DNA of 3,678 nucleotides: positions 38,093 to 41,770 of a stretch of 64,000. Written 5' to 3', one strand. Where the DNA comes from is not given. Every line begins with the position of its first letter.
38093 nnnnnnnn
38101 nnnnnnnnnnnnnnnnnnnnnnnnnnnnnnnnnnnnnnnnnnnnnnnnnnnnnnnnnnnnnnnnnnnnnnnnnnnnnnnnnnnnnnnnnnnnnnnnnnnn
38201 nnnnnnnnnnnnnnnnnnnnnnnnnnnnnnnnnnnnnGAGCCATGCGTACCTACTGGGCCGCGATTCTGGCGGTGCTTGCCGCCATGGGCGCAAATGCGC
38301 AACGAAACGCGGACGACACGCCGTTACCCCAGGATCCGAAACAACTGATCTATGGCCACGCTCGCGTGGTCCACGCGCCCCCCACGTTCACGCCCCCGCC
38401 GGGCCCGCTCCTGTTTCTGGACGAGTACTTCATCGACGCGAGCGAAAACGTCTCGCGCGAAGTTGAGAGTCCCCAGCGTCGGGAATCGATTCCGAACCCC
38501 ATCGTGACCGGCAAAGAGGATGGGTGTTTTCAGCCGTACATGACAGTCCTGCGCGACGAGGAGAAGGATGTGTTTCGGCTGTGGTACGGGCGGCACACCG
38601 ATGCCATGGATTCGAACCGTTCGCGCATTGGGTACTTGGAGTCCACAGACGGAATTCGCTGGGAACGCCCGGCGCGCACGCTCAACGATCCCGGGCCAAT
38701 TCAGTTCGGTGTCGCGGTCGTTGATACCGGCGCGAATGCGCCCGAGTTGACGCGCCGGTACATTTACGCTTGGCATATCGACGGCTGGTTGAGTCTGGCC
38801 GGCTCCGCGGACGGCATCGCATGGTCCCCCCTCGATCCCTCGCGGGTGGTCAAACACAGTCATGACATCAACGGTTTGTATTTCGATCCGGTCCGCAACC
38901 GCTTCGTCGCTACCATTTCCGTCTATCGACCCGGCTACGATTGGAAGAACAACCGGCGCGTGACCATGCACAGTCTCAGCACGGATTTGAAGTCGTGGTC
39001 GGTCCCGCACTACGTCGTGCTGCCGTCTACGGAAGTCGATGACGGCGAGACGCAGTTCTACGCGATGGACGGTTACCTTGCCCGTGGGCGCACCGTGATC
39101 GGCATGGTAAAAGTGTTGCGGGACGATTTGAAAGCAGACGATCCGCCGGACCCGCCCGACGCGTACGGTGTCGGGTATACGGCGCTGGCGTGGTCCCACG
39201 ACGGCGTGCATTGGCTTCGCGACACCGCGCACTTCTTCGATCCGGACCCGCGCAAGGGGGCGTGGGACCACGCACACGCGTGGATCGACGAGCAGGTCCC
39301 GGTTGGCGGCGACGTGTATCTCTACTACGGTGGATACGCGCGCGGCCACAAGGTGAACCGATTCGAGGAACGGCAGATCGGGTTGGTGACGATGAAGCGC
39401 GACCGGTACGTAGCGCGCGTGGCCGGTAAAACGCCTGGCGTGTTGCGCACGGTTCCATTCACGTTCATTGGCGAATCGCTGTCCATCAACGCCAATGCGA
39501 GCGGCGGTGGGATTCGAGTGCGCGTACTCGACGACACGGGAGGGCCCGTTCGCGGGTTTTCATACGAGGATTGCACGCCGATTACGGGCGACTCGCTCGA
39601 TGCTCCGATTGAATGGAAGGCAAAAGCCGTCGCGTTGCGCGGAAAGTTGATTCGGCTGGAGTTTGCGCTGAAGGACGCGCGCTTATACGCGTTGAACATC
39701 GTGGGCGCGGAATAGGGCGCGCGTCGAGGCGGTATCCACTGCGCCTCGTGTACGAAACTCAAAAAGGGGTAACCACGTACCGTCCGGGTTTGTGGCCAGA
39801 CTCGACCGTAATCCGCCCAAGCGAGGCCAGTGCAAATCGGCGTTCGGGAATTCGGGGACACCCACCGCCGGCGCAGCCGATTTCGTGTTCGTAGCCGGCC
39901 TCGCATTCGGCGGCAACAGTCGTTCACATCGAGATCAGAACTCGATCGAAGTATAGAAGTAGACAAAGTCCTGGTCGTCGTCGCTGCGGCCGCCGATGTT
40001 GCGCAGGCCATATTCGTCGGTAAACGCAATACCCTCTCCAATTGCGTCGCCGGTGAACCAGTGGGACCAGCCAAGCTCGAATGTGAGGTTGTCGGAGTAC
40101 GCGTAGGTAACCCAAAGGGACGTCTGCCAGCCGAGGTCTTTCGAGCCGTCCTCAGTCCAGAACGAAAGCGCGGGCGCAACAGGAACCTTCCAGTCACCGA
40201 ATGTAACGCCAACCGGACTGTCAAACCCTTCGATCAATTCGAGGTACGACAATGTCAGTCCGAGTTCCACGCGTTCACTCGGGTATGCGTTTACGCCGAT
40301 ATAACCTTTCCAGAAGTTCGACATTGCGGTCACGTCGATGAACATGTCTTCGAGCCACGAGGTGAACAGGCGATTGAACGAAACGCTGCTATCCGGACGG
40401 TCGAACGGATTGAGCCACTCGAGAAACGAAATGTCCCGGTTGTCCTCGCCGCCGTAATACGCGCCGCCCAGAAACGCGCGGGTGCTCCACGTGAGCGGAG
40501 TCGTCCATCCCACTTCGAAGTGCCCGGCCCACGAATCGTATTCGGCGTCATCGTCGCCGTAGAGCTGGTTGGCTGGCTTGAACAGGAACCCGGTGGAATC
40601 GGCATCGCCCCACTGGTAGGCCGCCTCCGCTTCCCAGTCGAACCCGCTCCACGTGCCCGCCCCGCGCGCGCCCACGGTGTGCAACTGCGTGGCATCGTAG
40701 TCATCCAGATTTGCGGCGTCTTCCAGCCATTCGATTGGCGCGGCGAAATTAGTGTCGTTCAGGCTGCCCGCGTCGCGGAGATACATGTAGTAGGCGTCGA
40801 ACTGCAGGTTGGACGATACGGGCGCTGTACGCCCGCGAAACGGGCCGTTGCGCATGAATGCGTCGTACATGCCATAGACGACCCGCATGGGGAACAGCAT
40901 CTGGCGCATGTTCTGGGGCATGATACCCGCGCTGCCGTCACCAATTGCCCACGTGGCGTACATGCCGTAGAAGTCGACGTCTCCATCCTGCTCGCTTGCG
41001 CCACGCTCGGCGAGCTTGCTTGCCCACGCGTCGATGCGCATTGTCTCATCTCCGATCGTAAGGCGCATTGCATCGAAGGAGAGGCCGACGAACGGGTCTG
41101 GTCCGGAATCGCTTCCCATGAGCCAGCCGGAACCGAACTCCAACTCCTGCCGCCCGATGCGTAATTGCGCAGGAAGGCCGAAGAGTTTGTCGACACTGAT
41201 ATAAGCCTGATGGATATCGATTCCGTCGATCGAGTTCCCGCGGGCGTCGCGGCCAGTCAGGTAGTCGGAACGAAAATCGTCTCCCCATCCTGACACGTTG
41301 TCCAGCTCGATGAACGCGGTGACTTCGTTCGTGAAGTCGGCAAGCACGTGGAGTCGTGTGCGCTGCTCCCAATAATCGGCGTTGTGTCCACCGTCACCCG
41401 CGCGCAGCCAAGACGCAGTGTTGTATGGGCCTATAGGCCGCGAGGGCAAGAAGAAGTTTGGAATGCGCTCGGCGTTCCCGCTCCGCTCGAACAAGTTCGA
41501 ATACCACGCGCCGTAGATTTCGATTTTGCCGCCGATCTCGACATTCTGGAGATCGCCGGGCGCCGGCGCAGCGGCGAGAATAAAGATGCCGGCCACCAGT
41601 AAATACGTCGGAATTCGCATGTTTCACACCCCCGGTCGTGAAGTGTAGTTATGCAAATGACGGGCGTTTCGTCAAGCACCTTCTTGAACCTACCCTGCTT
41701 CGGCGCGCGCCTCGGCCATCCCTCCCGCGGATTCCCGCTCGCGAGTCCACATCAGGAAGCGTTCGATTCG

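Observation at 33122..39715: Candidate oxidative glycan-catabolism cluster: DUF1080-ceramidase fusion, PVC-type dehydrogenase/cytochrome c protein, beta-propeller hydrolase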

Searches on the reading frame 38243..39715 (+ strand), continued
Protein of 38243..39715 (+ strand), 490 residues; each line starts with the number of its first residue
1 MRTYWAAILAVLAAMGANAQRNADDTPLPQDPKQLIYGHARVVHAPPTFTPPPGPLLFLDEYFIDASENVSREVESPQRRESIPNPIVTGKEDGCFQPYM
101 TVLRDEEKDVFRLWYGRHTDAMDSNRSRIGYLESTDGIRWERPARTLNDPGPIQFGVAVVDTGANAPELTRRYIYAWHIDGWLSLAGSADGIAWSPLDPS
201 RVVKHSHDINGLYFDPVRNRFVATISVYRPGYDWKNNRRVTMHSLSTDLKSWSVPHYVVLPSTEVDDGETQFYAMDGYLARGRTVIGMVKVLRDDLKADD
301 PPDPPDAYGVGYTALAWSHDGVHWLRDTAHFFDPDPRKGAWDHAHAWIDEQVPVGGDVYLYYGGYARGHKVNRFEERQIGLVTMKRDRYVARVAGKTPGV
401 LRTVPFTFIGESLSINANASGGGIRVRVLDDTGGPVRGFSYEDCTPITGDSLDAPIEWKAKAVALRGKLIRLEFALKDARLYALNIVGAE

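Call 82: find_encoding_contigs(protein=P0130, flank=8000, max_places=2)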
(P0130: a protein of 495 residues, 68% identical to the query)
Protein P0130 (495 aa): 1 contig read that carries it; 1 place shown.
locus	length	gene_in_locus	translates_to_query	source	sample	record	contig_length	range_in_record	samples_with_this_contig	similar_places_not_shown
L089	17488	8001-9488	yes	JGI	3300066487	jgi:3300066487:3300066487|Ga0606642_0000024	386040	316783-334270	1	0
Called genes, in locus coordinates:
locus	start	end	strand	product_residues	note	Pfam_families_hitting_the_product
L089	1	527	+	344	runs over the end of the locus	PF01757:Acyl_transf_3 (weak), PF07786:HGSNAT_cat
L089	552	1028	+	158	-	-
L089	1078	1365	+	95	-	-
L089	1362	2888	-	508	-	PF07690:MFS_1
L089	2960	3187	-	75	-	PF20540:DUF6755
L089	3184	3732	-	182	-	PF00355:Rieske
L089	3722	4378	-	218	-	PF12797:Fer4_2 (weak), PF12838:Fer4_7 (faint), PF13187:Fer4_9 (faint), PF25160:LdpA_Fe-S-bd (faint), PF00037:Fer4 (weak), PF12837:Fer4_6 (faint), PF13237:Fer4_10 (faint), PF13247:Fer4_11, +1 more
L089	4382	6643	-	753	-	PF04879:Molybdop_Fe4S4, PF00384:Molybdopterin, PF01568:Molydop_binding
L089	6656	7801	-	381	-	-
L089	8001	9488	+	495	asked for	-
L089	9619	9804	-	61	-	-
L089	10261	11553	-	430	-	-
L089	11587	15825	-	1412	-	-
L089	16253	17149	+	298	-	PF03447:NAD_binding_3, PF01958:Asp_DH_C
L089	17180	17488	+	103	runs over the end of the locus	PF00829:Ribosomal_L21p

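Call 83: find_encoding_contigs(protein=P0223, flank=8000, max_places=2)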
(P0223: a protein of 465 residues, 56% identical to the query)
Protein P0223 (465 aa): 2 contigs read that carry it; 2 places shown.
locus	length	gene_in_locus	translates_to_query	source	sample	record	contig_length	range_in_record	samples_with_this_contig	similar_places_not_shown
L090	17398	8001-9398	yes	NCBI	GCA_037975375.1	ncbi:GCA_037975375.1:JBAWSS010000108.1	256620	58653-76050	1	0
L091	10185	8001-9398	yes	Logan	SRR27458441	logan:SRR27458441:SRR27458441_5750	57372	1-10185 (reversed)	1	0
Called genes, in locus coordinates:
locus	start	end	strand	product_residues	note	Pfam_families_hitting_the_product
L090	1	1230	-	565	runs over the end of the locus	PF12679:ABC2_membrane_2 (weak)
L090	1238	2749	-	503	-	-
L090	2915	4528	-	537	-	PF12679:ABC2_membrane_2, PF12698:ABC2_membrane_3 (weak)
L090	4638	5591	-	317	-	PF00005:ABC_tran, PF13304:AAA_21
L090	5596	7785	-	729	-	-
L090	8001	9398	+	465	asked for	-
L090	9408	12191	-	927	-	PF07944:Beta-AFase-like_GH127_cat, PF20736:Glyco_hydro127M, PF13385:Laminin_G_3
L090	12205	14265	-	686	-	PF04616:Glyco_hydro_43 (faint)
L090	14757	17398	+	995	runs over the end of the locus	PF07721:TPR_4 (faint), PF00515:TPR_1 (faint), PF07719:TPR_2 (faint), PF12968:DUF3856 (faint), PF13181:TPR_8 (faint), PF13374:TPR_10, PF13424:TPR_12, PF13374:TPR_10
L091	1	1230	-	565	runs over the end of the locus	PF12679:ABC2_membrane_2 (weak)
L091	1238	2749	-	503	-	-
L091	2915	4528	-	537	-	PF12679:ABC2_membrane_2, PF12698:ABC2_membrane_3 (weak)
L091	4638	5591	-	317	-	PF00005:ABC_tran, PF13304:AAA_21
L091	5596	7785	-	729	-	-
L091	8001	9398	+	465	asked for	-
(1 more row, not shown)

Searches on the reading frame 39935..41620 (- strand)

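Call 8: search_protein_families(library=pfam, proteins=[window:39935-41620:-], max_evalue=0.001)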
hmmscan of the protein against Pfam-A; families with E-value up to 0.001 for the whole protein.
window:39935-41620:- (561 aa): 1 family
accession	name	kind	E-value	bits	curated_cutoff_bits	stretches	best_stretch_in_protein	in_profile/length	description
PF13372.12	Alginate_exp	-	1.8e-28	99.9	25.2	2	78-225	26-169/395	Alginate export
